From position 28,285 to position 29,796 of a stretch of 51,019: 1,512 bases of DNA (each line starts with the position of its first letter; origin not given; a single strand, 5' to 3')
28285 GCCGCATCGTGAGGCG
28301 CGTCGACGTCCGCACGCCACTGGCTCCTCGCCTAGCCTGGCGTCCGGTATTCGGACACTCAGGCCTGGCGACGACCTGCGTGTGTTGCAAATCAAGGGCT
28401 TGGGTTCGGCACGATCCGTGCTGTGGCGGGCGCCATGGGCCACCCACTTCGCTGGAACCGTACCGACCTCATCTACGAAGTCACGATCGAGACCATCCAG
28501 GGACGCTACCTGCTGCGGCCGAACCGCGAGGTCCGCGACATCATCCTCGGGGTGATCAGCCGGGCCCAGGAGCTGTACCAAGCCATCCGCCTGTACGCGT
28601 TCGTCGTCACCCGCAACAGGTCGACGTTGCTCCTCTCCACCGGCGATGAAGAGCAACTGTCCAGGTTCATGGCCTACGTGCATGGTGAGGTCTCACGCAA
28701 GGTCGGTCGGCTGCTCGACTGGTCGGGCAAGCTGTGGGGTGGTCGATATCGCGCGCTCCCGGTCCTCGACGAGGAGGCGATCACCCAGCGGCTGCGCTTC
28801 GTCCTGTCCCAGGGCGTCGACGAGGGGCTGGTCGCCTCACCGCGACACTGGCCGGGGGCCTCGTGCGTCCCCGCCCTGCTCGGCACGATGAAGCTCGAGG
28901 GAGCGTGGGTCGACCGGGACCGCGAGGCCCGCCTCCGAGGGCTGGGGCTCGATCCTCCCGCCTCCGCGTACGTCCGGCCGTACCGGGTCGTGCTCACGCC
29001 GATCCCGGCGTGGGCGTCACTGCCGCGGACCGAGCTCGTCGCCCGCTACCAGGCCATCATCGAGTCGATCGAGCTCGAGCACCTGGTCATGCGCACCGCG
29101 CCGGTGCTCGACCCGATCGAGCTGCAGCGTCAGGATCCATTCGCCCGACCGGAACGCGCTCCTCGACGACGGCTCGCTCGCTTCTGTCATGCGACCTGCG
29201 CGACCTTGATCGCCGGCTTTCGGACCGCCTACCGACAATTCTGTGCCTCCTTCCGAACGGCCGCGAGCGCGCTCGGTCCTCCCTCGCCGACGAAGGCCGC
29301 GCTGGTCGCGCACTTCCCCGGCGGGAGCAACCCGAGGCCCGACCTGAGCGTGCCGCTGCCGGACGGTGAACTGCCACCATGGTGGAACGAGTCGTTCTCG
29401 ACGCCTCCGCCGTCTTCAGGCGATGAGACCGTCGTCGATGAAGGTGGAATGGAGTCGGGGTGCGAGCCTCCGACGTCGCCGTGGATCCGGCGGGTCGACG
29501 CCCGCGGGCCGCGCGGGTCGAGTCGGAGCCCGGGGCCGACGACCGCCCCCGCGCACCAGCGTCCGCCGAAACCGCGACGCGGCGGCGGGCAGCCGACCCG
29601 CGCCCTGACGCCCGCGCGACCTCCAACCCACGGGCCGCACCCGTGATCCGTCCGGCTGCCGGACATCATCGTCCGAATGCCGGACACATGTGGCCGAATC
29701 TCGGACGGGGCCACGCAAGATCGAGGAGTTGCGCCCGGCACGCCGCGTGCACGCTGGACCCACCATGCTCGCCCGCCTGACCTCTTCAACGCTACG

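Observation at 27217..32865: A 13-nt motif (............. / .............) fills most intergenic gaps around a RAYT-like gene in phased clusters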

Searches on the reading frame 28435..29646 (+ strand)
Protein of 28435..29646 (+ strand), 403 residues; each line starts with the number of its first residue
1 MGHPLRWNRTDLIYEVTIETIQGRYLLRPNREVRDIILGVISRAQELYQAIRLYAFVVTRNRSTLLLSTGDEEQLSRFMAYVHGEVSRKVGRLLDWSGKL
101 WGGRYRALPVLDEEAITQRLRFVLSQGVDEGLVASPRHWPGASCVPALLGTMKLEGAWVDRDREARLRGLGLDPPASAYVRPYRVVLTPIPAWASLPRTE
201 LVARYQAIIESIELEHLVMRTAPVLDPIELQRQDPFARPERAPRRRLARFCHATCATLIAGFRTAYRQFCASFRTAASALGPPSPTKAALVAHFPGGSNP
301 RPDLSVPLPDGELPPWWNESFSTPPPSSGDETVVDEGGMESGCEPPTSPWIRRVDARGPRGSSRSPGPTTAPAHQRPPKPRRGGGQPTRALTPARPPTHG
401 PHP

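Call 7: search_protein_families(library=pfam, proteins=[window:28435-29646:+])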
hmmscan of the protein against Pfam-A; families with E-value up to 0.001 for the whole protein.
window:28435-29646:+ (403 aa): 0 families

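Call 8: search_protein_families(library=ncbifam, proteins=[window:28435-29646:+])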
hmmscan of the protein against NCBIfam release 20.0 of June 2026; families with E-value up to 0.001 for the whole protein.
window:28435-29646:+ (403 aa): 1 family
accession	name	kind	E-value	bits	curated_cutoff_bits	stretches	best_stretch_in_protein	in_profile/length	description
NF047646.1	REP_Tyr_transpos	equivalog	6.9e-09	35.7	80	1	6-140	4-144/146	REP-associated tyrosine transposase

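Call 23: search_protein_families(library=pfam, proteins=[window:28435-29646:+], max_evalue=1)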
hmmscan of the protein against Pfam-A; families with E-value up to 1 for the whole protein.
window:28435-29646:+ (403 aa): 0 families

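Call 27: find_homologous_proteins(query=window:28435-29646:+, max_evalue=0.00001)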
Query window:28435-29646:+ (403 aa): 29 proteins with E <= 0.00001 among 8000 candidates.
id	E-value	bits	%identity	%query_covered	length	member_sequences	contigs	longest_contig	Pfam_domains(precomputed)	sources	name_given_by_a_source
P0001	2.3e-272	921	100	100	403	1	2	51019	-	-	-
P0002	5.5e-206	703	79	100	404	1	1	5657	-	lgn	-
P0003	1.8e-168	579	71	90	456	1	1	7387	-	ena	-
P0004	2.5e-159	549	69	87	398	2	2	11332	-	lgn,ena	-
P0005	1.7e-156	539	65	100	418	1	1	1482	-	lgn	-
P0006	7.9e-156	537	63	99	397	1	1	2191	-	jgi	jgi:hypothetical protein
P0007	1.7e-154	533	65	99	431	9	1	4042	-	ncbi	-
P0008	9.5e-151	521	63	87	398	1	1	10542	-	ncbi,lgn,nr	ncbi:MAG TPA: hypothetical protein VHE35_29140 [Kofleriaceae bacterium]|nr:hypothetical protein [Kof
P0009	2.0e-149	516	64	93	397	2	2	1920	-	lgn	-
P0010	6.1e-142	492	75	67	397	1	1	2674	-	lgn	-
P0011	1.1e-136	474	63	89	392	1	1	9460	-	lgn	-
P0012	1.6e-136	474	68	78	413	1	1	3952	-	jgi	jgi:hypothetical protein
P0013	2.9e-131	456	66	76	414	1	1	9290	-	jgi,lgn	jgi:hypothetical protein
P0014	4.4e-131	456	62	89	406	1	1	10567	-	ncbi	-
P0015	3.2e-127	443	58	88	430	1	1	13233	-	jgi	jgi:hypothetical protein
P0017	2.5e-76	275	47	75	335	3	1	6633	-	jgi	jgi:REP element-mobilizing transposase RayT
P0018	9.8e-72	260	46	71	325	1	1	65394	-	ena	-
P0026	2.9e-34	137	33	69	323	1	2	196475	-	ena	-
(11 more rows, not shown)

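Call 30: find_encoding_contigs(protein=P0018, flank=6000, max_places=2)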
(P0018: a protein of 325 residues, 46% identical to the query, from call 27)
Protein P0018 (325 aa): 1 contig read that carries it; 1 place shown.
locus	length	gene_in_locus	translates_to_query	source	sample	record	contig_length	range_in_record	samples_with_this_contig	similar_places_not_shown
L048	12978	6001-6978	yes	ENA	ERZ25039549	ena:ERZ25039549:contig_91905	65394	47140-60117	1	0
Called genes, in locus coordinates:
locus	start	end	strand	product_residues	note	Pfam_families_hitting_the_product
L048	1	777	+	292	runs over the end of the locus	-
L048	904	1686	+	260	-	PF25390:WD40_RLD, PF13540:RCC1_2 (weak)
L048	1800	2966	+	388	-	PF04828:GFA, PF13462:Thioredoxin_4, PF01323:DSBA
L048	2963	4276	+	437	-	PF00027:cNMP_binding, PF01946:Thi4 (weak), PF00890:FAD_binding_2 (faint), PF01266:DAO (weak), PF03486:HI0933_like (faint), PF07992:Pyr_redox_2, PF12831:FAD_oxidored (weak), PF13450:NAD_binding_8 (weak)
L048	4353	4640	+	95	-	-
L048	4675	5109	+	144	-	PF13577:SnoaL_4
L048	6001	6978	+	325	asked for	-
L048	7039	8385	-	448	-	PF01609:DDE_Tnp_1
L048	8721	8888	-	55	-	-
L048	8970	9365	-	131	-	PF25601:AAA_lid_14 (weak), PF02954:HTH_8 (weak)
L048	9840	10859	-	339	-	PF16697:Yop-YscD_cpl, PF00498:FHA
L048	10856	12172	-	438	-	-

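Call 31: find_encoding_contigs(protein=P0026, flank=6000, max_places=2)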
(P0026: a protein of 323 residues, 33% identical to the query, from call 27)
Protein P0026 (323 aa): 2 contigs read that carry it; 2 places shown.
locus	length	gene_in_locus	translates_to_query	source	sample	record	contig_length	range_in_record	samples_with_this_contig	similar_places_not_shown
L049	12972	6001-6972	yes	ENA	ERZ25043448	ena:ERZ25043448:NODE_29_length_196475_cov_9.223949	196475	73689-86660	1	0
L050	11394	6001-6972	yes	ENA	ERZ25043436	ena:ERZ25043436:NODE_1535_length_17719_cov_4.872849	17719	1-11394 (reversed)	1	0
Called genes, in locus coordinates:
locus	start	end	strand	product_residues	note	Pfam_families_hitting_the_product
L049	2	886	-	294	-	-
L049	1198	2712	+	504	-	PF00512:HisKA, PF02518:HATPase_c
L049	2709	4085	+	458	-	PF00072:Response_reg, PF00158:Sigma54_activat, PF14532:Sigma54_activ_2, PF07728:AAA_5 (weak), PF25601:AAA_lid_14, PF02954:HTH_8 (weak)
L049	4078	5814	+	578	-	PF01839:FG-GAP (faint), PF13517:FG-GAP_3, PF07593:UnbV_ASPIC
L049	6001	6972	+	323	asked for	-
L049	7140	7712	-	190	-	PF10282:Lactonase (weak)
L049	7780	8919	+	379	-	-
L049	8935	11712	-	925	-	-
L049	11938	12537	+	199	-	PF07638:Sigma70_ECF (weak), PF04542:Sigma70_r2, PF08281:Sigma70_r4_2, PF04545:Sigma70_r4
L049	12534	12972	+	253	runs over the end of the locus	PF13490:zf-HC2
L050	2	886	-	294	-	-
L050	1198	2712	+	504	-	PF00512:HisKA, PF02518:HATPase_c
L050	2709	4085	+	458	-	PF00072:Response_reg, PF00158:Sigma54_activat, PF14532:Sigma54_activ_2, PF07728:AAA_5 (weak), PF25601:AAA_lid_14, PF02954:HTH_8 (weak)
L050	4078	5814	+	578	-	PF01839:FG-GAP (faint), PF13517:FG-GAP_3, PF07593:UnbV_ASPIC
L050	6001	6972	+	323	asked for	-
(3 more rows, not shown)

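Call 32: find_encoding_contigs(protein=P0017, flank=6000, max_places=2)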
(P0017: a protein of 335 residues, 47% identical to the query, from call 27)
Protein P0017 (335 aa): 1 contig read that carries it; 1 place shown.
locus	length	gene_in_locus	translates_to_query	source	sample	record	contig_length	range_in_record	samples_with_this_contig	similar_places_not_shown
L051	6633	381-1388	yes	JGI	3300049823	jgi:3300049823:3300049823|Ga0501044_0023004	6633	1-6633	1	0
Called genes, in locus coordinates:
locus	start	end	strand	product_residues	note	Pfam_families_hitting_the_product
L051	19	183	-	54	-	-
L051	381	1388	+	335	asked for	-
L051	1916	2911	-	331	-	-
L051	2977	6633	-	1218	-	?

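Call 45: find_encoding_contigs(protein=P0015, flank=7000, max_places=1)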
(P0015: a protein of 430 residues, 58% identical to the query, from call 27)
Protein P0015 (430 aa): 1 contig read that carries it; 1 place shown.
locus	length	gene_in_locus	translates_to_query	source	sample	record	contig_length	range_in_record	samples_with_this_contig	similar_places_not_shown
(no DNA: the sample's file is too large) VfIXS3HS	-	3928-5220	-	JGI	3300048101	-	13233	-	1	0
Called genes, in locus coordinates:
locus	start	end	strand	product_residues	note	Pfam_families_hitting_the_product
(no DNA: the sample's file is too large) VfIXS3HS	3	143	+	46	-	?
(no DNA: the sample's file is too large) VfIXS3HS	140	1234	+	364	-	PF13801:Metal_resist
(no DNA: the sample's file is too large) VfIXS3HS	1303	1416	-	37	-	-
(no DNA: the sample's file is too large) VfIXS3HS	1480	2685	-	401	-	-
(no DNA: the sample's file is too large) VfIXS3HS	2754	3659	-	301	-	PF04227:Indigoidine_A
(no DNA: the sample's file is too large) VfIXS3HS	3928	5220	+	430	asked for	-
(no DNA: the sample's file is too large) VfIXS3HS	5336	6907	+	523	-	PF13541:ChlI, PF00158:Sigma54_activat (faint), PF00493:MCM, PF01078:Mg_chelatase, PF07728:AAA_5, PF13335:Mg_chelatase_C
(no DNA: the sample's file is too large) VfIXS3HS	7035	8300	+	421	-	PF01734:Patatin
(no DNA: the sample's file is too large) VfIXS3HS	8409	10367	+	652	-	PF00664:ABC_membrane, PF00005:ABC_tran, PF13304:AAA_21 (faint)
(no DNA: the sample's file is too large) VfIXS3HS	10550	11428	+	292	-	PF12146:Hydrolase_4 (weak), PF00561:Abhydrolase_1, PF12697:Abhydrolase_6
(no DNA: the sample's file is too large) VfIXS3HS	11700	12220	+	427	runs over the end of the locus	PF03562:MltA, PF06725:3D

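Call 46: find_encoding_contigs(protein=P0014, flank=7000, max_places=1)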
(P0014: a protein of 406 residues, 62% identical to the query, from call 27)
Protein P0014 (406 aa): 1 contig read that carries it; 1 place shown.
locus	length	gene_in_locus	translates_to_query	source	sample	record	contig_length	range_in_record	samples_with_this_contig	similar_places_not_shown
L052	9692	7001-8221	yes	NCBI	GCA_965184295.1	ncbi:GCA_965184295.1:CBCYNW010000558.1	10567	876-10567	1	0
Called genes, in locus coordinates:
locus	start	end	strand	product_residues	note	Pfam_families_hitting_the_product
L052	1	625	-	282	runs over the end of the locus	-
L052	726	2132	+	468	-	-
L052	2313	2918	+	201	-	PF04542:Sigma70_r2, PF08281:Sigma70_r4_2, PF04545:Sigma70_r4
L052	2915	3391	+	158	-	-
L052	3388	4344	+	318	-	PF13801:Metal_resist (weak), PF07813:LTXXQ (weak)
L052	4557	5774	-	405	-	-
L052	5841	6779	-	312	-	PF04227:Indigoidine_A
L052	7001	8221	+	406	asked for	-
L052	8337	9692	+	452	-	?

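Call 47: find_encoding_contigs(protein=P0004, flank=7000, max_places=1)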
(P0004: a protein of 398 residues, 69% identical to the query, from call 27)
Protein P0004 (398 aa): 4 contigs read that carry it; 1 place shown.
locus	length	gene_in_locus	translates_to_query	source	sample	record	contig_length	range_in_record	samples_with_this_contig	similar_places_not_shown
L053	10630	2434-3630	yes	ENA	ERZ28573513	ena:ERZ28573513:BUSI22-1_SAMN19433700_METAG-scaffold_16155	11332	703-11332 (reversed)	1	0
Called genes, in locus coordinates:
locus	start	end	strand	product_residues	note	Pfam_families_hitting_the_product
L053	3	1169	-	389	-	?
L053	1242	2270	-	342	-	PF04227:Indigoidine_A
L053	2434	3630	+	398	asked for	-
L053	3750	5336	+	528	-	PF13541:ChlI, PF05496:RuvB_N (faint), PF00158:Sigma54_activat (weak), PF00493:MCM (weak), PF01078:Mg_chelatase, PF20030:bpMoxR (faint), PF07728:AAA_5, PF13335:Mg_chelatase_C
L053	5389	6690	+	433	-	PF01734:Patatin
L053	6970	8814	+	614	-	PF00664:ABC_membrane, PF00005:ABC_tran, PF13304:AAA_21 (faint)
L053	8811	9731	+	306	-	PF12146:Hydrolase_4 (weak), PF00561:Abhydrolase_1, PF12697:Abhydrolase_6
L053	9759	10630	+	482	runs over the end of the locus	PF03562:MltA, PF06725:3D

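Call 48: find_encoding_contigs(protein=P0011, flank=7000, max_places=1)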
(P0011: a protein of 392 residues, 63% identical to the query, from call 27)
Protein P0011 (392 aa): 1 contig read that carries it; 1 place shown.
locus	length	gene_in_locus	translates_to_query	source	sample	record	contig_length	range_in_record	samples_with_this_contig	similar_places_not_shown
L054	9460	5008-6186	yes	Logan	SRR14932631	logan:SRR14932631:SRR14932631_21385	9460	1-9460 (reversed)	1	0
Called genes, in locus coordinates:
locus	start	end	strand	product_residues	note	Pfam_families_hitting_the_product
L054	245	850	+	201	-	PF04542:Sigma70_r2, PF08281:Sigma70_r4_2, PF04545:Sigma70_r4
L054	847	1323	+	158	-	-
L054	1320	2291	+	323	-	PF13801:Metal_resist (weak)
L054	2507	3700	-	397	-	-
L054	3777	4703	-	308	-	PF04227:Indigoidine_A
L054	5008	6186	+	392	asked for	-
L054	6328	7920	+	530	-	PF13541:ChlI, PF00158:Sigma54_activat (weak), PF00493:MCM (weak), PF01078:Mg_chelatase, PF07728:AAA_5, PF13335:Mg_chelatase_C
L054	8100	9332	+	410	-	PF01734:Patatin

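Call 59: search_solved_structures(query=A2, max_evalue=1, show_alignments=2)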
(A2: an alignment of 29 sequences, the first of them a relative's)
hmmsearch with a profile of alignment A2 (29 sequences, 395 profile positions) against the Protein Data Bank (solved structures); distinct sequences matched with E-value up to 1: 5.
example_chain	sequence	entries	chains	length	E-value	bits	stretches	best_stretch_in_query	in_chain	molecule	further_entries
2xo6_A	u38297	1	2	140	0.0063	19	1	53-117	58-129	TRANSPOSASE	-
2xm3_A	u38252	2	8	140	0.0073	18.8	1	53-116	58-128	TRANSPOSASE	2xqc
2xma_A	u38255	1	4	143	0.0077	18.7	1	53-116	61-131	TRANSPOSASE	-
9cpc_2E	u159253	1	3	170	0.043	16.3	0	261-322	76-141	Cilia and flagella associated protein 276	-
2fyx_A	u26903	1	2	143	0.31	13.5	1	50-116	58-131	transposase, putative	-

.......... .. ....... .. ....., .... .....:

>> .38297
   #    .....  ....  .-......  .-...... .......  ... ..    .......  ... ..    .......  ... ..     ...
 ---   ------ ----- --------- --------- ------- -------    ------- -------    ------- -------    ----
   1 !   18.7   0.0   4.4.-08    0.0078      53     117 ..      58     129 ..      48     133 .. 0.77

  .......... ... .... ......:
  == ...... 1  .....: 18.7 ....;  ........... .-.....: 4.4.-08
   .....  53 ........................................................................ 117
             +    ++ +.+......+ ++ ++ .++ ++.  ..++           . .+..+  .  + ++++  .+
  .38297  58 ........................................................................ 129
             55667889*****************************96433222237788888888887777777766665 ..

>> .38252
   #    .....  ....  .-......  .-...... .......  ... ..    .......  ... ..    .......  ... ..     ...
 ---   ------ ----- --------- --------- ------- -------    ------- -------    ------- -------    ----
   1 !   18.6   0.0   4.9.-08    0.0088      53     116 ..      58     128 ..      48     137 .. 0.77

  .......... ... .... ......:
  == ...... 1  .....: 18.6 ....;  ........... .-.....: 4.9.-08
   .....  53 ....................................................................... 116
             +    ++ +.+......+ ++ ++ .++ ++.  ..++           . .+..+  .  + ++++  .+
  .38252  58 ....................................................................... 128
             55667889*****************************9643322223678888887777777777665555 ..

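Call 73: predict_structure(alignment_id=A4)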
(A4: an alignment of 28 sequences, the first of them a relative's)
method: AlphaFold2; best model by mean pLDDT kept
length: 403 residues; sequences in the alignment: 28
mean_pLDDT: 76.9   pTM: 0.69
mean pLDDT of the five models: 76.9, 74.7, 74.6, 74.4, 73.3
residues with pLDDT >= 90: 204; 70-90: 61; 50-70: 42; < 50: 96
segments of 3 or more residues with pLDDT < 50: 296-304, 318-375, 381-396, 401-403
pLDDT, mean of each block of 10 residues (from residue 1): 68 95 90 95 97 97 97 92 94 90 91 96 94 93 97 94 94 93 96 97 98 91 80 83 60 93 89 79 66 54 51 47 36 32 41 44 44 47 41 47 43
secondary structure, 60 per line:
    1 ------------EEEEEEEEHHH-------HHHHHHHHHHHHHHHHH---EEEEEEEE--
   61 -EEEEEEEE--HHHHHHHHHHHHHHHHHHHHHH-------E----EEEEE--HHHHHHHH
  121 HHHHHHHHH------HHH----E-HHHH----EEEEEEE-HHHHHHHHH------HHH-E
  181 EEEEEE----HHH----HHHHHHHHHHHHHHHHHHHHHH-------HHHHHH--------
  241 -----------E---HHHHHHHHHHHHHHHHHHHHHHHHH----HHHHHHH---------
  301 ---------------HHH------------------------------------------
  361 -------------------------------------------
elements in order: E13-20 H31-47 E51-58 E62-69 H72-93 E106-110 H113-129 H145-148 E153-159 H161-169 E180-186 H198-219 H227-232 H256-280 H285-291

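Call 78: fold_search(model_id=the predicted structure, library=pdb)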
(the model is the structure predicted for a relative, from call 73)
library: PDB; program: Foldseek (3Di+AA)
matches with E <= 10: 1408; with E <= 0.001: 22
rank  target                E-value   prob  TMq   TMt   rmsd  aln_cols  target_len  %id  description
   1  4er8_A                1.4e-06  1.00  0.30  0.70   2.4       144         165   14  Structure of the REP associates tyrosine transposase bound to a REP hairpin (released 2012-08-15)
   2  2xm3_A                1.5e-05  1.00  0.23  0.65   7.7       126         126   20  Deinococcus radiodurans ISDra2 Transposase Left end DNA complex (released 2010-10-13)
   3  2xma_E                5.5e-05  1.00  0.23  0.59   9.5       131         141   19  DEINOCOCCUS RADIODURANS ISDRA2 TRANSPOSASE RIGHT END DNA COMPLEX (released 2010-10-13)
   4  2xm3_C                6.9e-05  1.00  0.23  0.64   6.8       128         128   20  Deinococcus radiodurans ISDra2 Transposase Left end DNA complex (released 2010-10-13)
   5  2xma_A                6.9e-05  1.00  0.23  0.60   9.4       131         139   20  DEINOCOCCUS RADIODURANS ISDRA2 TRANSPOSASE RIGHT END DNA COMPLEX (released 2010-10-13)
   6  2xo6_A                8.3e-05  1.00  0.23  0.60   4.4       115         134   20  DEINOCOCCUS RADIODURANS ISDRA2 TRANSPOSASE Y132F MUTANT COMPLEXED WITH LEFT END RECOGNITION AND CLEAVAGE SITE (released 2010-10-13)
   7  2xma_B                1.0e-04  1.00  0.23  0.60   9.4       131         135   20  DEINOCOCCUS RADIODURANS ISDRA2 TRANSPOSASE RIGHT END DNA COMPLEX (released 2010-10-13)
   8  2fyx_A                1.0e-04  1.00  0.22  0.59   8.0       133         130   20  Crystal structure of a putative transposase (dr_0177) from deinococcus radiodurans r1 at 1.90 A resolution (released 2006-02-21)
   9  2xm3_D                1.3e-04  1.00  0.23  0.64   4.4       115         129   21  Deinococcus radiodurans ISDra2 Transposase Left end DNA complex (released 2010-10-13)
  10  2xo6_D                1.5e-04  1.00  0.23  0.64   4.2       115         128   21  DEINOCOCCUS RADIODURANS ISDRA2 TRANSPOSASE Y132F MUTANT COMPLEXED WITH LEFT END RECOGNITION AND CLEAVAGE SITE (released 2010-10-13)
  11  2xqc_D                1.8e-04  1.00  0.23  0.61   9.0       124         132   20  DEINOCOCCUS RADIODURANS ISDRA2 TRANSPOSASE COMPLEXED WITH LEFT END RECOGNITION AND CLEAVAGE SITE AND ZN (released 2010-10-13)
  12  2vjv_A                2.4e-04  1.00  0.23  0.66   7.8       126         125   13  Crystal structure of the IS608 transposase in complex with left end 26-mer DNA hairpin and a 6-mer DNA representing th (released 2008-02-19)
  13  2f4f_A                2.8e-04  1.00  0.21  0.57  13.4       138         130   17  Crystal structure of IS200 transposase (released 2005-12-13)
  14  2xm3_B                3.8e-04  1.00  0.23  0.64   8.6       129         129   19  Deinococcus radiodurans ISDra2 Transposase Left end DNA complex (released 2010-10-13)
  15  2a6m_B                3.8e-04  1.00  0.23  0.57  10.6       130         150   13  Crystal Structure of the ISHp608 Transposase (released 2005-10-25)
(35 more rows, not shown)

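Call 81: find_encoding_contigs(protein=P0002, flank=6000, max_places=1)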
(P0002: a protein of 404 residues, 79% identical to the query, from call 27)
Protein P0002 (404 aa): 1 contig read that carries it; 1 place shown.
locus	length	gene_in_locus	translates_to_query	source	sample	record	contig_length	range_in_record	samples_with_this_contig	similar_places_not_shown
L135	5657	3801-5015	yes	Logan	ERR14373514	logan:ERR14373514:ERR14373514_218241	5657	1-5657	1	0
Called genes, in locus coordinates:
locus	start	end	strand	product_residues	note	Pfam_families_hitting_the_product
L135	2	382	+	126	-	?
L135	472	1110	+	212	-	-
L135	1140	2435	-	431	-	-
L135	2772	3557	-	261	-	PF04227:Indigoidine_A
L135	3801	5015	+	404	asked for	-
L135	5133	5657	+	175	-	?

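Call 82: find_encoding_contigs(protein=P0013, flank=7000, max_places=1)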
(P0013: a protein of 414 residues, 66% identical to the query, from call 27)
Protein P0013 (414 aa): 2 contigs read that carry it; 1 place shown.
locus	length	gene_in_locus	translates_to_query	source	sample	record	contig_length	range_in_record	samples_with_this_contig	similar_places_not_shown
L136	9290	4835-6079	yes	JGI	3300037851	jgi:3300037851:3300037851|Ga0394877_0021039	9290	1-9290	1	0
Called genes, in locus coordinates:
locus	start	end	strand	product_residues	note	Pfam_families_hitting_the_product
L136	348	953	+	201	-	PF04542:Sigma70_r2, PF08281:Sigma70_r4_2, PF04545:Sigma70_r4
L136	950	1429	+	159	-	-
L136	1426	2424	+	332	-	PF13801:Metal_resist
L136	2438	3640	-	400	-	-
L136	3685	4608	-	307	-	PF04227:Indigoidine_A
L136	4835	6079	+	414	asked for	-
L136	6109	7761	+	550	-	PF13541:ChlI, PF00493:MCM (weak), PF01078:Mg_chelatase, PF00158:Sigma54_activat (faint), PF07728:AAA_5, PF13335:Mg_chelatase_C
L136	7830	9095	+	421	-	PF01734:Patatin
